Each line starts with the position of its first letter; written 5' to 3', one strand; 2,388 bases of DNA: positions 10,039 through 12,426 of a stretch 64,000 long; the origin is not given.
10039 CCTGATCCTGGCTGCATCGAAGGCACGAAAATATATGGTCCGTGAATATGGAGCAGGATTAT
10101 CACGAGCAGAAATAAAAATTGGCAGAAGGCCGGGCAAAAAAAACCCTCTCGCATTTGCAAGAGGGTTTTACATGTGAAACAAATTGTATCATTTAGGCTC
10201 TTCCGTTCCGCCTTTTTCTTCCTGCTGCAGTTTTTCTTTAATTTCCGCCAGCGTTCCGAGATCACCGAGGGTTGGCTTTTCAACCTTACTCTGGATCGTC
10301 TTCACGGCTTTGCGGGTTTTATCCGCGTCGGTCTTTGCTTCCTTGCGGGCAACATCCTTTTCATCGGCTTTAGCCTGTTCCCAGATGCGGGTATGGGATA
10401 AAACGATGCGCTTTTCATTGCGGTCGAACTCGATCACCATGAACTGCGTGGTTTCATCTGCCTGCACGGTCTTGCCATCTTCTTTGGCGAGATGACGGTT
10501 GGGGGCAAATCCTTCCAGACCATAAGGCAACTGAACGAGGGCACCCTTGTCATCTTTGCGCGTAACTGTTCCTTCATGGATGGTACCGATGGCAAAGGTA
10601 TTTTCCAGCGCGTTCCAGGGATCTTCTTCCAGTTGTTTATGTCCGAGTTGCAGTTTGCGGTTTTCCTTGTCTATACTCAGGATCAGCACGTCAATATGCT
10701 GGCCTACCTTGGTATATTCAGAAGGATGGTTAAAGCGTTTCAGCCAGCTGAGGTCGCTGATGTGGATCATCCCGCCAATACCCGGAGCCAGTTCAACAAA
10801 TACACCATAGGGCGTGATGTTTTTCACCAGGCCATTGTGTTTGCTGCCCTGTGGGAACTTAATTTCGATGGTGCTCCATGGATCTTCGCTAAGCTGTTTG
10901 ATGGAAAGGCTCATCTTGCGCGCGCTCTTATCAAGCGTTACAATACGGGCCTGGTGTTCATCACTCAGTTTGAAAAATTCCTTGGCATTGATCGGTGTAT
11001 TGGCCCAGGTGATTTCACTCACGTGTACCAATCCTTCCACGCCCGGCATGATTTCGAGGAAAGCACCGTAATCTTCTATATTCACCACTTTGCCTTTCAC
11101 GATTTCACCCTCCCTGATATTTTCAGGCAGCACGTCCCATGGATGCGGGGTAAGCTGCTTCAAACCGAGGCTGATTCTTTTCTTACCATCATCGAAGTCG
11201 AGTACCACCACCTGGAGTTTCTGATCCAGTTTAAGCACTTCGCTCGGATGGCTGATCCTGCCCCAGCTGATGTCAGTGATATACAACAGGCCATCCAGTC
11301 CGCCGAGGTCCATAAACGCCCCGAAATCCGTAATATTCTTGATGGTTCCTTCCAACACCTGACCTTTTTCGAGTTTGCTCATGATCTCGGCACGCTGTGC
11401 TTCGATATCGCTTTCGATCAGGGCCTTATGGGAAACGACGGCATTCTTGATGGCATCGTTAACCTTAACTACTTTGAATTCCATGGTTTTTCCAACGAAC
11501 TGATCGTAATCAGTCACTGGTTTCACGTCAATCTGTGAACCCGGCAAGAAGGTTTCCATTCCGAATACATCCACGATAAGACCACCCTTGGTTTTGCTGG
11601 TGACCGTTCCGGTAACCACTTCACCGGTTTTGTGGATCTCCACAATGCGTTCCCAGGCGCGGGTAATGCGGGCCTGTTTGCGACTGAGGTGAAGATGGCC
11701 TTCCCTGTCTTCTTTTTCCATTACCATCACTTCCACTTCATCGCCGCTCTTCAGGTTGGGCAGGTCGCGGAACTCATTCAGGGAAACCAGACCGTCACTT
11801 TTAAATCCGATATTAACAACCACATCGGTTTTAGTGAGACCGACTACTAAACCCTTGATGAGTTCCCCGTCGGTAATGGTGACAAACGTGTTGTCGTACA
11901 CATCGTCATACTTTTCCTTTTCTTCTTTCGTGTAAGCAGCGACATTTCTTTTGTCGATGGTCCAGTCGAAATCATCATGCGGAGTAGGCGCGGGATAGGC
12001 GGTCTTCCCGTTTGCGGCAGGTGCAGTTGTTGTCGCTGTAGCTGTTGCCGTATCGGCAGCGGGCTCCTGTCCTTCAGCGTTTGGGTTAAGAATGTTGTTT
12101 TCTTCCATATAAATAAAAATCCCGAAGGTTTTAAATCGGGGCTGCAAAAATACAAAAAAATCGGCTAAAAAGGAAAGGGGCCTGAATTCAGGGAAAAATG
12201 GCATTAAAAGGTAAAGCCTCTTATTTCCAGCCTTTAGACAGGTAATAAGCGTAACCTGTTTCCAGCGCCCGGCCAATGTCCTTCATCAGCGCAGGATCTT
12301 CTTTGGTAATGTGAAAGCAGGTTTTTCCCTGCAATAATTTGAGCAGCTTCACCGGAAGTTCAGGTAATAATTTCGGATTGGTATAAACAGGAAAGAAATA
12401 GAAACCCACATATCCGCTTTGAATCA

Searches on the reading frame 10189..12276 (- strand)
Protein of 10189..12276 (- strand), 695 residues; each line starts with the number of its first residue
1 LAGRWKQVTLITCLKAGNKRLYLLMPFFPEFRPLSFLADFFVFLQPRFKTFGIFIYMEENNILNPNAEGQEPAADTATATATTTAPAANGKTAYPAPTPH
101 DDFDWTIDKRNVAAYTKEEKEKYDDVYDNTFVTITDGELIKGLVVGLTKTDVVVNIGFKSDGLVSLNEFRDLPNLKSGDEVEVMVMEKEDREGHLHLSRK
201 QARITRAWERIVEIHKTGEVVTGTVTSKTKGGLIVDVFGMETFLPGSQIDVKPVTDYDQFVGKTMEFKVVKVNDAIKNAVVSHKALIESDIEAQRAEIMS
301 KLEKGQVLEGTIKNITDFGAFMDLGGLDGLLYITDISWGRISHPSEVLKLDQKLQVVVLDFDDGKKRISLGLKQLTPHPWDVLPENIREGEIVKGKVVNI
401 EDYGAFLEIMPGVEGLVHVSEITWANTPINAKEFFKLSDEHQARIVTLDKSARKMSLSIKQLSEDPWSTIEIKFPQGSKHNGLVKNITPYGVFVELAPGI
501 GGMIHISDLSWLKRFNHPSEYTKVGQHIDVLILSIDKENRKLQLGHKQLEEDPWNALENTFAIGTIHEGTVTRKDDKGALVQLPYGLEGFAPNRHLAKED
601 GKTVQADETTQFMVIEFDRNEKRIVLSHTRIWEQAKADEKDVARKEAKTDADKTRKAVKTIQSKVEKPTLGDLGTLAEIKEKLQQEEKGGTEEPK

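Call 9: search_protein_families(library=pfam, proteins=[window:10189-12276:-], max_evalue=0.001)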
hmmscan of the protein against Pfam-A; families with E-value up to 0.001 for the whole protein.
window:10189-12276:- (695 aa): 5 families
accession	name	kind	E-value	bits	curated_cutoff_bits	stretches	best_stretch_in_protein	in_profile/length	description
PF00575.29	S1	-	8.3e-82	270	22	5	301-373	1-74/74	S1 RNA binding domain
PF23459.1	S1_RRP5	-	3.8e-28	98.3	27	2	477-544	4-70/72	RRP5 S1 domain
PF13509.12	S1_2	-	1.9e-08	34.7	21.8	0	563-594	1-32/61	S1 domain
PF21710.3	Spt6_S1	-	1.2e-07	32.3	27.5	0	385-460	12-87/91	Spt6, S1/OB domain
PF17092.11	PCB_OB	-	4e-05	24.8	27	0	382-433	24-75/111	Penicillin-binding protein OB-like domain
